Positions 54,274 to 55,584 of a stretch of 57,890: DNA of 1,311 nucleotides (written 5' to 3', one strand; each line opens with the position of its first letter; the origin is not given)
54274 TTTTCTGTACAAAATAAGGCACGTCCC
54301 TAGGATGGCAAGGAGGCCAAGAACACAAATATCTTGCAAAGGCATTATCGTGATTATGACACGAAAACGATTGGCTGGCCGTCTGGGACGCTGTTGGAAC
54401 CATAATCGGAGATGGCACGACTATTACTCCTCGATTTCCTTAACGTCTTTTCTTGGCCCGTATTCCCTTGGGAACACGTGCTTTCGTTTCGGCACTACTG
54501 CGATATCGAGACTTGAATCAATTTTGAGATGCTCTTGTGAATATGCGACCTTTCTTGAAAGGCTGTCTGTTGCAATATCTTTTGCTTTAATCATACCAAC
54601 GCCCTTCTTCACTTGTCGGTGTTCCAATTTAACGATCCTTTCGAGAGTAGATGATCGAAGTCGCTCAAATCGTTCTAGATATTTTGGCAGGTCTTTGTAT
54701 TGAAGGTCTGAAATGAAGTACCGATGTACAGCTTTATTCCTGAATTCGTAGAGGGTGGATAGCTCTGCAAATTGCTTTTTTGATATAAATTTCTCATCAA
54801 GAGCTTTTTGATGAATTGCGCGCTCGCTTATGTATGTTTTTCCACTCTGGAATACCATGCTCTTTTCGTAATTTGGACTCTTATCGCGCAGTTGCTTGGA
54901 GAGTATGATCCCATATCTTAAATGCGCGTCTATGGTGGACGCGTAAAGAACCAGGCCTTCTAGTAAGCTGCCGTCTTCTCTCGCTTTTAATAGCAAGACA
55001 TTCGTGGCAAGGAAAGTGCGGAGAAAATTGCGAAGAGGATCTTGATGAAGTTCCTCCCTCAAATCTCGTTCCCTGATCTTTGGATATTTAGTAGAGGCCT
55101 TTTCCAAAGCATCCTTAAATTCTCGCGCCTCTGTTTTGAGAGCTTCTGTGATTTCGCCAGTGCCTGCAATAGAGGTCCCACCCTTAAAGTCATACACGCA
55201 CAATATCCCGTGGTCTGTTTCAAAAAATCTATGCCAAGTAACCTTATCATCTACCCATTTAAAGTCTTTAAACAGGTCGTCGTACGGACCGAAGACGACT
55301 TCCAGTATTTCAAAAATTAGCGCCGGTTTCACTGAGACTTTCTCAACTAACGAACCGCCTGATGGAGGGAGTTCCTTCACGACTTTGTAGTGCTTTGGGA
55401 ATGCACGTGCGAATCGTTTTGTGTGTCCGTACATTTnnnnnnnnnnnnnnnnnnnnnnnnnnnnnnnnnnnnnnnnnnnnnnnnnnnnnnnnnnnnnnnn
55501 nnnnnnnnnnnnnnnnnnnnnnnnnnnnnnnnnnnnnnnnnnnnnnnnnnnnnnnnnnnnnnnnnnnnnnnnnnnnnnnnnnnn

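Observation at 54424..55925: Tightly coupled two-gene module: an N-terminally anchored 162-aa protein plus a 336-aa HEPN-like (RNKAVH) protein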

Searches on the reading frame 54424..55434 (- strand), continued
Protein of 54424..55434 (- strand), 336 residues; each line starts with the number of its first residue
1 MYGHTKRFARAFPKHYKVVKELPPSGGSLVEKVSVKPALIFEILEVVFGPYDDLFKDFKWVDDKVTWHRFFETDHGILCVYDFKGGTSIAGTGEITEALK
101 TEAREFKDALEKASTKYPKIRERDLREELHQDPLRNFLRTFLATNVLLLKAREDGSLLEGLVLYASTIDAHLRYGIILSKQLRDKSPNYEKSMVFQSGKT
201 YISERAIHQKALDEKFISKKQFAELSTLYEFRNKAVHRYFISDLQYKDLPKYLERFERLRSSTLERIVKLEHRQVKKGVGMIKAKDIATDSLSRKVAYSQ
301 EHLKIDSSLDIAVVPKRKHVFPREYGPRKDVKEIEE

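Call 42: search_solved_structures(query=A3, max_evalue=10, show_alignments=2)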
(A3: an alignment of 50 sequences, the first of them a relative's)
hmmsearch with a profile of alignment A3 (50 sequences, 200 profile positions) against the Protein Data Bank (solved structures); distinct sequences matched with E-value up to 10: 3.
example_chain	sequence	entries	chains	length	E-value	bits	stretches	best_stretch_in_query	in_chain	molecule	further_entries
5yep_B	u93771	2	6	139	0.034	16.7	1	54-145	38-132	Toxin-antitoxin system toxin HepN family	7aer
6m6u_B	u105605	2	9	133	0.034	16.7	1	54-144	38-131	Toxin-antitoxin system toxin HepN family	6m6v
4ob1_A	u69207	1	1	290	2.2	10.8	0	137-167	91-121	Cobalt-containing nitrile hydratase subunit alpha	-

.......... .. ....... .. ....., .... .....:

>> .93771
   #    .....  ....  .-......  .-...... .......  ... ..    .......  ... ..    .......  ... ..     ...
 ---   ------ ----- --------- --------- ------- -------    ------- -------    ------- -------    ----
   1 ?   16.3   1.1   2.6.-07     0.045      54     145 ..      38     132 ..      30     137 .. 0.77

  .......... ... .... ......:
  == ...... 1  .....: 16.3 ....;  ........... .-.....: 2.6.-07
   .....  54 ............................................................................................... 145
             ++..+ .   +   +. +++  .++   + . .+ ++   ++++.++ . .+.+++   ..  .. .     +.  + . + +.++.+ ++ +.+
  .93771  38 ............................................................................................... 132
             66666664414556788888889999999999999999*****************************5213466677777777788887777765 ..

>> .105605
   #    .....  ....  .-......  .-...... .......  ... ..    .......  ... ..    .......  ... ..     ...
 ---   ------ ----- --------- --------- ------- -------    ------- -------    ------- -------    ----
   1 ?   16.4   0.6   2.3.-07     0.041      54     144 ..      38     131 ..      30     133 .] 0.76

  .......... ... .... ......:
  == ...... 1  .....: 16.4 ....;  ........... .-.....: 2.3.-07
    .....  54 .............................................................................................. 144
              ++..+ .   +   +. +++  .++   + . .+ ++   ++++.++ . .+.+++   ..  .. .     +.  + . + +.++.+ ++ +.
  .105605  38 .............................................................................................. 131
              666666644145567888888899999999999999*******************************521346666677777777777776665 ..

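Call 45: find_related_loci(query=A1, collection=genome_contigs, flank=6000)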
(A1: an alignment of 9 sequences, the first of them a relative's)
Query A1 (336 aa) in genome_contigs; peptide patterns used: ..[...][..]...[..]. (x = any residue, [..] = any of these).
32 stretches matched a pattern; 3 encode a relative of the query (tblastn E <= 1e-3); 3 distinct loci.
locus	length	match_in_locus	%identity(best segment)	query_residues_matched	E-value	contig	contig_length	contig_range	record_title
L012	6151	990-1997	72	1-336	7e-171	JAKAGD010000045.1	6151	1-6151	MAG: bacterium isolate WY2.bin144 NODE_23956_length_6151_cov_0.993526, whole genome shotgun sequence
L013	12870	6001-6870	40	40-324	2e-59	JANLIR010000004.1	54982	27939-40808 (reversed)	MAG: Candidatus Wolfebacteria bacterium isolate S40-20 k99_439123, whole genome shotgun sequence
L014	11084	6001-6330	46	215-324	6e-27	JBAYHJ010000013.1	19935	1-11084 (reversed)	MAG: Candidatus Paceibacterota bacterium isolate SO_2016_GW1_147 scaffold04657_OW334_2016, whole genome shotgun sequence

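Call 56: find_homologous_proteins(query=A3, max_evalue=0.00001)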
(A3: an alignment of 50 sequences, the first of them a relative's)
Query A3 (50 sequences) (336 aa, profile of the alignment): 10 proteins with E <= 0.00001 among 5737 candidates.
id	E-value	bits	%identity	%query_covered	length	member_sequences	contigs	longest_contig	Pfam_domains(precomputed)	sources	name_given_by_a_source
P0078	1.9e-59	218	34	49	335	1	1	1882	-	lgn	-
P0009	2.3e-51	192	40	85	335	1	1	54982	-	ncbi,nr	ncbi:MAG: hypothetical protein NUV83_01960 [Candidatus Wolfebacteria bacterium]|nr:hypothetical prot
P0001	1.0e-49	187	100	100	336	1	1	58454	-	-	-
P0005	2.2e-49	186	46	96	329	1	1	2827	-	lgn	-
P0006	8.3e-49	184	45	96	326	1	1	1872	-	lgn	-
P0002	1.4e-47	180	72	100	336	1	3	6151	-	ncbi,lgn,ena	-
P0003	5.8e-46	174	69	100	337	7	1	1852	-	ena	-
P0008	2.5e-43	166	38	84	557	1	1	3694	PF24585.2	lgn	-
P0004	4.3e-41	158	47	96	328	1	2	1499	-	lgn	-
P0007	7.6e-35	138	44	97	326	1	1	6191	-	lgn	-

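Call 60: search_protein_families(library=pfam, proteins=[L002:2069-2743:+, L005:4772-5197:-, L005:5357-5890:+, L006:2463-3284:+, L006:94-489:+], max_evalue=0.01)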
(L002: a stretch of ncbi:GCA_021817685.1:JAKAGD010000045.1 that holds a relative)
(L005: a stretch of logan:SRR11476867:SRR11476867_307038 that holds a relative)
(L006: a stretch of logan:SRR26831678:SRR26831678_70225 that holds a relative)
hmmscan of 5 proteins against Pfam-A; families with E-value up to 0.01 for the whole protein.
L002:2069-2743:+ (225 aa): 0 families

L005:4772-5197:- (141 aa): 0 families

L005:5357-5890:+ (178 aa): 0 families

L006:2463-3284:+ (274 aa): 0 families

L006:94-489:+ (132 aa): 0 families

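Call 62: find_encoding_contigs(protein=P0003, flank=3000, max_places=4)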
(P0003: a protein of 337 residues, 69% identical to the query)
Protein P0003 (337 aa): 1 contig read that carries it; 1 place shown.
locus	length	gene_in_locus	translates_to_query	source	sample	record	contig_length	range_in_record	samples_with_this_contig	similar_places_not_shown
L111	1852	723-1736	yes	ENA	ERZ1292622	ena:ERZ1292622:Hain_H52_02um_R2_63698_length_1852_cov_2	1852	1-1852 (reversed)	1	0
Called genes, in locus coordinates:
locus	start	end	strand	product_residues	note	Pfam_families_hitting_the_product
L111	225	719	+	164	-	-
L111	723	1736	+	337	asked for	-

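Call 63: find_encoding_contigs(protein=P0006, flank=3000, max_places=3)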
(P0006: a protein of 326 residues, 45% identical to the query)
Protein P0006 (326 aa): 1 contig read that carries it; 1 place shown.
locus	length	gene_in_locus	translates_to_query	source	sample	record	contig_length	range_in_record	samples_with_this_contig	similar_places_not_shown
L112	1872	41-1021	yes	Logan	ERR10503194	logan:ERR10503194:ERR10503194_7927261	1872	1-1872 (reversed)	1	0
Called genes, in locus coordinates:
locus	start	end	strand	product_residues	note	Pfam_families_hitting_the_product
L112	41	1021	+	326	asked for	-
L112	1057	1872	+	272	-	?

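Call 64: find_encoding_contigs(protein=P0004, flank=3000, max_places=3)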
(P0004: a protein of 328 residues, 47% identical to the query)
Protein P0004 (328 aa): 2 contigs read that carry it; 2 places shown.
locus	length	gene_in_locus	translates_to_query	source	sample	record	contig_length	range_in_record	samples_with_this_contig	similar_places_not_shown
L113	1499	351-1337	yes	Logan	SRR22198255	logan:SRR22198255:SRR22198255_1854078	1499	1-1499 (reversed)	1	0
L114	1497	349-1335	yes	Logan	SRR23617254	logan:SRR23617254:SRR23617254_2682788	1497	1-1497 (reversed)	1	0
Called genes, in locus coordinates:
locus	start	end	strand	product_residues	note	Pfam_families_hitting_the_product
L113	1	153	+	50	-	?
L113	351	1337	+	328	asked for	-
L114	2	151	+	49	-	?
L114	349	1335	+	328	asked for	-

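Call 79: search_protein_families(library=padloc, alignment_id=A3, max_evalue=0.01)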
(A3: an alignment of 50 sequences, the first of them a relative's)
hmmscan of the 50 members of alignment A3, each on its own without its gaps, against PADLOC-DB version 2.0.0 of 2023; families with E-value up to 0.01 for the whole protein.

A. member 1, P0001 (336 aa): 0 families

B. families by the number of members that match (of 50 scanned): 5 families
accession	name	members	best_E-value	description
PDLC03146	Specificity_I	3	0.0011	Type I specificity subunit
PDLC03792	RTas1465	2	0.00074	DRT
PDLC02974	WH_III-A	1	0.00097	-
PDLC01688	DUF3644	1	0.0012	DUF3644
PDLC02698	Orf5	1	0.0013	Orf5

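Call 82: find_encoding_contigs(protein=P0059, flank=3000, max_places=4)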
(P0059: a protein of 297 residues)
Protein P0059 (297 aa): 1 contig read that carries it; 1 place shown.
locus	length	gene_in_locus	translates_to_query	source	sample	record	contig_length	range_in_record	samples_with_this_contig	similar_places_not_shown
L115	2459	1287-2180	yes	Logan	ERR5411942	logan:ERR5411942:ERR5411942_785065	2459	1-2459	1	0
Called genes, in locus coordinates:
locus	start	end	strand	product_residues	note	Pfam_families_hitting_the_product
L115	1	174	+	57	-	?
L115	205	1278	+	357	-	-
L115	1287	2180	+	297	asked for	-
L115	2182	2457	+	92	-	?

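Call 85: search_dna_similar(query=window:54424-55434:-, collection=phages, mode=protein, max_evalue=0.001)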
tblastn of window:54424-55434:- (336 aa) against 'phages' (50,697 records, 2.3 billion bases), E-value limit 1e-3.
No match.

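Call 87: search_dna_similar(query=window:54424-55434:-, collection=plasmids, mode=protein, max_evalue=0.001)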
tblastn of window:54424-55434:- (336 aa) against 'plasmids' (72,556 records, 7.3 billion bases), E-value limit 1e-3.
No match.

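Call 94: search_solved_structures(query=L112:1057-1872:+, max_evalue=1)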
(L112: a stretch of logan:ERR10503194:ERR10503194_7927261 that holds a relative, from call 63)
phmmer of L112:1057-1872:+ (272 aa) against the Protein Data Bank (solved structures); distinct sequences matched with E-value up to 1: 1.
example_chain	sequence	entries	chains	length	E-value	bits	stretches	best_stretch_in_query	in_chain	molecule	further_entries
8w9l_A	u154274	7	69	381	0.41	13.3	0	46-152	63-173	SIR2-like domain-containing protein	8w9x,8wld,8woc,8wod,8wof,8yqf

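Call 95: search_solved_structures(query=L002:2069-2743:+, max_evalue=1)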
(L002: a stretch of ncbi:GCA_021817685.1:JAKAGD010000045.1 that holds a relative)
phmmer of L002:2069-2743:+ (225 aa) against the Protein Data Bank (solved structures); distinct sequences matched with E-value up to 1: 0.

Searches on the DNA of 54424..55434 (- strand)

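Call 103: search_rna_families(sources=[L001, L002, L003, L005, L006, L007, L111, L112, L113, L115, L024, L008, L009, L011, L015, L017, L014, L019, L021, L018], threshold=gathering)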
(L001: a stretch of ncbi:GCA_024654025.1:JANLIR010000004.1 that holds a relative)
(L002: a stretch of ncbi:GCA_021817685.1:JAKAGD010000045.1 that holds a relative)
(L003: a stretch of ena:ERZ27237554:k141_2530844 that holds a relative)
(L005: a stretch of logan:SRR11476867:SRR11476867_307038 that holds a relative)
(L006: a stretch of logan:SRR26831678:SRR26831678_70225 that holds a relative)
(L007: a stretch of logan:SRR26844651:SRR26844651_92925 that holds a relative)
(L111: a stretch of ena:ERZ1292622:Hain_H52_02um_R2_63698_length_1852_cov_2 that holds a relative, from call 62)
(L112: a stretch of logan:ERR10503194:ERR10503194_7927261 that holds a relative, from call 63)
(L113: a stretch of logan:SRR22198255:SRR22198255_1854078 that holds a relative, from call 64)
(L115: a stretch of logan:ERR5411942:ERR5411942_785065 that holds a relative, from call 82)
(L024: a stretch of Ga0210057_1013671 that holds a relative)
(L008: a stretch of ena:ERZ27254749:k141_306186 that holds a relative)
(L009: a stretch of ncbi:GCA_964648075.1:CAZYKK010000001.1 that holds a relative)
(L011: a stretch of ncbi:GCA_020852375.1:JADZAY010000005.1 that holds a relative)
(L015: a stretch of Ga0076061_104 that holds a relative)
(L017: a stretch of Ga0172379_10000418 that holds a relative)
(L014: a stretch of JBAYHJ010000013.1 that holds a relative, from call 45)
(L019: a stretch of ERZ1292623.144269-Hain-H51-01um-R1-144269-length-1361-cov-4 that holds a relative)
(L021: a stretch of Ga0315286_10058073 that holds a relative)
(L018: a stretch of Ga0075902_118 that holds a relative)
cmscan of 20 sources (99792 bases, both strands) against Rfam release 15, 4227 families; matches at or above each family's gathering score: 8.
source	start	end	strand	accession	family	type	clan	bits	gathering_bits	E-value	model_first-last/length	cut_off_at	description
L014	9084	9197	+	RF03000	LOOT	Gene; sRNA;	-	80.9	46.4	1.8e-13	1-121/121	no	LOOT RNA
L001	1948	2018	+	RF00005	tRNA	Gene; tRNA;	CL00001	66.2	29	5.5e-12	1-71/71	no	tRNA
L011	2811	2881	+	RF00005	tRNA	Gene; tRNA;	CL00001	63.3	29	3.4e-11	1-71/71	no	tRNA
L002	817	887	+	RF00005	tRNA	Gene; tRNA;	CL00001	62.3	29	6.5e-11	1-71/71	no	tRNA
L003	2380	2450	+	RF00005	tRNA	Gene; tRNA;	CL00001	62.3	29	6.5e-11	1-71/71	no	tRNA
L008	2223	2293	+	RF00005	tRNA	Gene; tRNA;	CL00001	61.9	29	8.4e-11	1-71/71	no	tRNA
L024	447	517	+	RF00005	tRNA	Gene; tRNA;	CL00001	61.4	29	1.1e-10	1-71/71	no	tRNA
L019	177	247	+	RF00005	tRNA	Gene; tRNA;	CL00001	59.1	29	4.8e-10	1-71/71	no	tRNA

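Call 113: search_rna_families(sources=[L120, L117, L004, L114, L010, L016, L020, L022, L023, L025], threshold=gathering)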
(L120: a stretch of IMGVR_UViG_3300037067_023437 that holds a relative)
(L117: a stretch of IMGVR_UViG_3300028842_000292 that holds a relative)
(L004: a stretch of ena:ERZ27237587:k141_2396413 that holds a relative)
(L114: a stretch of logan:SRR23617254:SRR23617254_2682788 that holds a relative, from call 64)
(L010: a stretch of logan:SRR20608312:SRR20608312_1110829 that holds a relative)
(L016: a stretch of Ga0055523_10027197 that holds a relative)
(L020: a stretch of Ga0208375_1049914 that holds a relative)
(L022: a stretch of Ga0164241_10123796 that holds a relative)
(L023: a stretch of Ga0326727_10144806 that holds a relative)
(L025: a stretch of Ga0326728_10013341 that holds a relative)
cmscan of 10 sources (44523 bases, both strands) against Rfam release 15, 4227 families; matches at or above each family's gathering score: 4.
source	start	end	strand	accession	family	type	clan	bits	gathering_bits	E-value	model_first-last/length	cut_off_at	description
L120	5232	5345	-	RF03000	LOOT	Gene; sRNA;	-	72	46.4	1e-11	1-121/121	no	LOOT RNA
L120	12194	12265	-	RF00005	tRNA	Gene; tRNA;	CL00001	66.3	29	2.3e-12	1-71/71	no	tRNA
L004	1017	1087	+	RF00005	tRNA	Gene; tRNA;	CL00001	62.3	29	2.9e-11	1-71/71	no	tRNA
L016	399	469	-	RF00005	tRNA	Gene; tRNA;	CL00001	57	29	8.1e-10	1-71/71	no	tRNA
